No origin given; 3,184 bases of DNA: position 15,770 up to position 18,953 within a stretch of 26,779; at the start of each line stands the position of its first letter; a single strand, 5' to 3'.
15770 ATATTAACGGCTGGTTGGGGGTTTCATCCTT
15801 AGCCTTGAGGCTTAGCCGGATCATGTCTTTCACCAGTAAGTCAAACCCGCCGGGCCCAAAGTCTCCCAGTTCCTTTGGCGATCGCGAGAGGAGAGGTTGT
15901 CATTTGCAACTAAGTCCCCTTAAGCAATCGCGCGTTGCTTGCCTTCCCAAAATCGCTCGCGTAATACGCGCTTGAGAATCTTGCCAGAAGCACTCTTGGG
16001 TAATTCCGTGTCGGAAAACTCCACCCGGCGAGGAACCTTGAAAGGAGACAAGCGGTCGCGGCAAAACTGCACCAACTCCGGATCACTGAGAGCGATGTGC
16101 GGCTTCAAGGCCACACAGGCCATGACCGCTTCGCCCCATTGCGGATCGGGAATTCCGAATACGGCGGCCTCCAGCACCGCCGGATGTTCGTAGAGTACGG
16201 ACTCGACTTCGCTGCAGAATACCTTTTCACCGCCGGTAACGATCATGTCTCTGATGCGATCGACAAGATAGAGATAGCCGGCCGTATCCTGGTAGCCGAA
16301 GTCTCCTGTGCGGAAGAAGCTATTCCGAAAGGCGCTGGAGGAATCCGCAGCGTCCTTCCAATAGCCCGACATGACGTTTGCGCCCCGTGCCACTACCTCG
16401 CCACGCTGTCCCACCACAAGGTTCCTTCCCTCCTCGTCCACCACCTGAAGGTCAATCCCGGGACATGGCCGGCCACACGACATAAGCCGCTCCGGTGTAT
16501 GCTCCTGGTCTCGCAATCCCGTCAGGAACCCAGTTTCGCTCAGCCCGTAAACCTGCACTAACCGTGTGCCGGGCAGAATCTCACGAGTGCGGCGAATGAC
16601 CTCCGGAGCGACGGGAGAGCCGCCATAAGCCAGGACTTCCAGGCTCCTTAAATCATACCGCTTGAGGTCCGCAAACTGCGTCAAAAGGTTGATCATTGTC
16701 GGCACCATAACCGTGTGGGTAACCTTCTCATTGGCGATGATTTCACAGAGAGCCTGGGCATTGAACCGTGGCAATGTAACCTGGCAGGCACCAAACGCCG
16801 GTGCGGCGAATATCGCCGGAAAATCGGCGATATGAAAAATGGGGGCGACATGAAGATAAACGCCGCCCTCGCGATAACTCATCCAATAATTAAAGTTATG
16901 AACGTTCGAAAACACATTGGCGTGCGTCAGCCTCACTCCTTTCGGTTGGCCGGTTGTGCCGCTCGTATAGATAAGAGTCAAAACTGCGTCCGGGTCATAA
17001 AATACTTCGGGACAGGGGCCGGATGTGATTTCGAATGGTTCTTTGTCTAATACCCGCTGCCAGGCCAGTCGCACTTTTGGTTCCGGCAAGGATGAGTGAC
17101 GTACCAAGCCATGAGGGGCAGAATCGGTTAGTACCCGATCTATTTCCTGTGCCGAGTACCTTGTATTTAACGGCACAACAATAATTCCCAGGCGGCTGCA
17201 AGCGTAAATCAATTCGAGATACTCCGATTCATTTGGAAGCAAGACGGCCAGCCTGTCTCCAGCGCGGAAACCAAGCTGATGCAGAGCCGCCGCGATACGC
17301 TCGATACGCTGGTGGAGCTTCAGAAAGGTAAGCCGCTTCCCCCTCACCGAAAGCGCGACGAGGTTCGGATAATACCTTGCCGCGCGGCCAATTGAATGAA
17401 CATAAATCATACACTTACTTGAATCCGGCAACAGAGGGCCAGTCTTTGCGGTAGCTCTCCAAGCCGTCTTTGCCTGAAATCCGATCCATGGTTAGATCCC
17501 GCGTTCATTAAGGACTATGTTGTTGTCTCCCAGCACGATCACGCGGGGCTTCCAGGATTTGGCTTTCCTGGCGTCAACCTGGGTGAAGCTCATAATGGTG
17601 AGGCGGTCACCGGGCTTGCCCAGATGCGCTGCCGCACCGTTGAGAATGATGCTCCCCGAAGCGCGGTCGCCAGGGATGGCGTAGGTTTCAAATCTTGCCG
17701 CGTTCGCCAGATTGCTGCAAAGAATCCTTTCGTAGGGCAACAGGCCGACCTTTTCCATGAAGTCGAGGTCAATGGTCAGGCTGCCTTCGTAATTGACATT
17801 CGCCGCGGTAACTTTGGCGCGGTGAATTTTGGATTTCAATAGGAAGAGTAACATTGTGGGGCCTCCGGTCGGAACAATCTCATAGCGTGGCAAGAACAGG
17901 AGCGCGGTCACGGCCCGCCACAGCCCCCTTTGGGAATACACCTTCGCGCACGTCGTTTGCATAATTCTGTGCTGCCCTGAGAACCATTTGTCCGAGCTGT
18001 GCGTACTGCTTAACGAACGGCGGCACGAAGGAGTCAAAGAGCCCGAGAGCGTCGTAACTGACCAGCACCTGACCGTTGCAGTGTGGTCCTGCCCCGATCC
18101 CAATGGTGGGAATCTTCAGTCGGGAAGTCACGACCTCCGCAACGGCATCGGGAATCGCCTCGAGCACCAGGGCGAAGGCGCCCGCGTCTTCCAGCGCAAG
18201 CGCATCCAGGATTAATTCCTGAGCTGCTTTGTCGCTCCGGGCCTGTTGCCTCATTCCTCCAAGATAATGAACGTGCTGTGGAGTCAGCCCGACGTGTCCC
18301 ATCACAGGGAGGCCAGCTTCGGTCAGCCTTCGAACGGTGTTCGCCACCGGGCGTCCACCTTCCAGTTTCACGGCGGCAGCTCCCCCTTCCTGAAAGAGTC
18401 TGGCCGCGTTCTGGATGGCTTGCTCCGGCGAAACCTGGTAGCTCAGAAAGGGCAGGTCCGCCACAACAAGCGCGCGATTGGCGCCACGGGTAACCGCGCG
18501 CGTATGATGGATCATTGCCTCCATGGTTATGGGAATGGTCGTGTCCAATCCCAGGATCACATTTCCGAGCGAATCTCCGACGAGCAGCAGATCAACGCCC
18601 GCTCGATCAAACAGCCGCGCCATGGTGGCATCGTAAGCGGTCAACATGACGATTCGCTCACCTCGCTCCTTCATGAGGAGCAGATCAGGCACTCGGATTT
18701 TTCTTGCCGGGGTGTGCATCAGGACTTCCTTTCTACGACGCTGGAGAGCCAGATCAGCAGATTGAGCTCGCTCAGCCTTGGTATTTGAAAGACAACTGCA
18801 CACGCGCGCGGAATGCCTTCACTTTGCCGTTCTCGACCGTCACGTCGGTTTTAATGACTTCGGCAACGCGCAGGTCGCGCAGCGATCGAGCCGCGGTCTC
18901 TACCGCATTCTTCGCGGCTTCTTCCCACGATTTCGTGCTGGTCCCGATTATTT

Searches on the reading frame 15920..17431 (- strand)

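Call 5: search_protein_families(library=pfam, proteins=[window:15920-17431:-])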
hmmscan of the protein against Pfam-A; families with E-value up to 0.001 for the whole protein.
window:15920-17431:- (503 aa): 2 families
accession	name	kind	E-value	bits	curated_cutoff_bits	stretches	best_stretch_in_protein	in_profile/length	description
PF00501.34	AMP-binding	-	1.4e-87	294.5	29.9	1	16-358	3-384/384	AMP-binding enzyme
PF13193.12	AMP-binding_C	-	1e-22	81.2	24.5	1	408-484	1-76/76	AMP-binding enzyme C-terminal domain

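Call 6: search_protein_families(library=ncbifam, proteins=[window:15920-17431:-])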
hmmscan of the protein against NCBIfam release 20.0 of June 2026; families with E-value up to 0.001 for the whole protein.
window:15920-17431:- (503 aa): 107 families (the best 25 are shown)
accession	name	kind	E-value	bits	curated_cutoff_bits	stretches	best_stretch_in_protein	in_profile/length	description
NF004837.0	PRK06187.1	subfamily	1.8e-133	445.6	476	2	145-500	167-528/531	long-chain-fatty-acid--CoA ligase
NF006182.0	PRK08316.1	subfamily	4.5e-117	391.7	663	1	14-496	17-519/523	fatty acyl-CoA synthetase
NF004797.0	PRK06145.1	equivalog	1.1e-98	330.8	850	1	12-494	6-495/499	acyl-CoA synthetase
NF006181.0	PRK08314.1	subfamily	1.8e-98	330.2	705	2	142-498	198-558/563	long-chain-fatty-acid--CoA ligase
NF005801.1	PRK07656.1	equivalog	7.9e-96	321.7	657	2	145-491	161-500/500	FadD3 family acyl-CoA ligase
NF006572.0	PRK09088.1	equivalog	7.3e-93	311.9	696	1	13-494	6-487/491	acyl-CoA synthetase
NF002966.0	PRK03640.1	equivalog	1.5e-92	310.7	556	1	17-493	11-479/483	o-succinylbenzoate--CoA ligase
NF052269.1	Staph_lig_FadD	equivalog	6.4e-91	305.2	650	1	28-493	22-492/499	long-chain-fatty-acid--CoA ligase FadD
NF005676.0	PRK07470.1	equivalog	2.2e-89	300.5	774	1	4-495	16-530/544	acyl-CoA synthetase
NF009071.0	PRK12406.1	subfamily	4.8e-89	299.1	701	2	150-502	155-510/510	acyl-CoA synthetase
NF004114.0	PRK05605.1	equivalog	1.8e-88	297.3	766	2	122-497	196-572/575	long-chain-fatty-acid--CoA ligase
NF005857.1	PRK07786.1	exception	1.9e-87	293.9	733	2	147-494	165-512/513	fatty-acid--CoA ligase FadD5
NF009233.0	PRK12583.1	subfamily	1.1e-86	291.5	832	2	147-493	200-549/558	fatty acid CoA ligase family protein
NF005702.0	PRK07514.1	subfamily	2.7e-85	286.6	558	1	29-494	25-500/506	malonyl-CoA synthase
NF052580.1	Str24CoAsynCasG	equivalog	4.8e-85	286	750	1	29-490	61-546/548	steroid-24-oyl-CoA synthetase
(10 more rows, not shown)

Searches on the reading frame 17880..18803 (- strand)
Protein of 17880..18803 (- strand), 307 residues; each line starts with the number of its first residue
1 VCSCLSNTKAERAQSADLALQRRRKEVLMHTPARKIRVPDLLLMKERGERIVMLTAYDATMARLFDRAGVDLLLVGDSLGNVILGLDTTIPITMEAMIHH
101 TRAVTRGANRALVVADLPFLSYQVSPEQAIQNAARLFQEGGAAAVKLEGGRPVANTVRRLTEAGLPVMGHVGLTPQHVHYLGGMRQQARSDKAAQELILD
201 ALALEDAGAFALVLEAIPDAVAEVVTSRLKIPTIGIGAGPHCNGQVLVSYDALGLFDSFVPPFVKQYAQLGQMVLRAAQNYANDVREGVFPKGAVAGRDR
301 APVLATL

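Call 5: search_protein_families(library=pfam, proteins=[window:17880-18803:-])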
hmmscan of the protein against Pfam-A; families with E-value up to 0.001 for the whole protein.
window:17880-18803:- (307 aa): 2 families
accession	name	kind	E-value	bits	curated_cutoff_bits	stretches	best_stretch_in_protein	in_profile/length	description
PF02548.21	Pantoate_transf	-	2.1e-113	378.5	28.7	1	35-292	1-258/259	Ketopantoate hydroxymethyltransferase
PF13714.12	PEP_mutase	-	0.00016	21.8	31.5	1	44-150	4-107/240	Phosphoenolpyruvate phosphomutase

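Call 6: search_protein_families(library=ncbifam, proteins=[window:17880-18803:-])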
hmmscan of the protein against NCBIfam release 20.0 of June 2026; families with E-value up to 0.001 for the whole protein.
window:17880-18803:- (307 aa): 2 families
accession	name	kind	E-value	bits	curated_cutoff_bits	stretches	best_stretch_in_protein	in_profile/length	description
NF001452.0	PRK00311.1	subfamily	3e-114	380.8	272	1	34-292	3-261/267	3-methyl-2-oxobutanoate hydroxymethyltransferase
TIGR00222.1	panB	equivalog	3.6e-102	341.4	207.55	1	40-292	7-258/264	3-methyl-2-oxobutanoate hydroxymethyltransferase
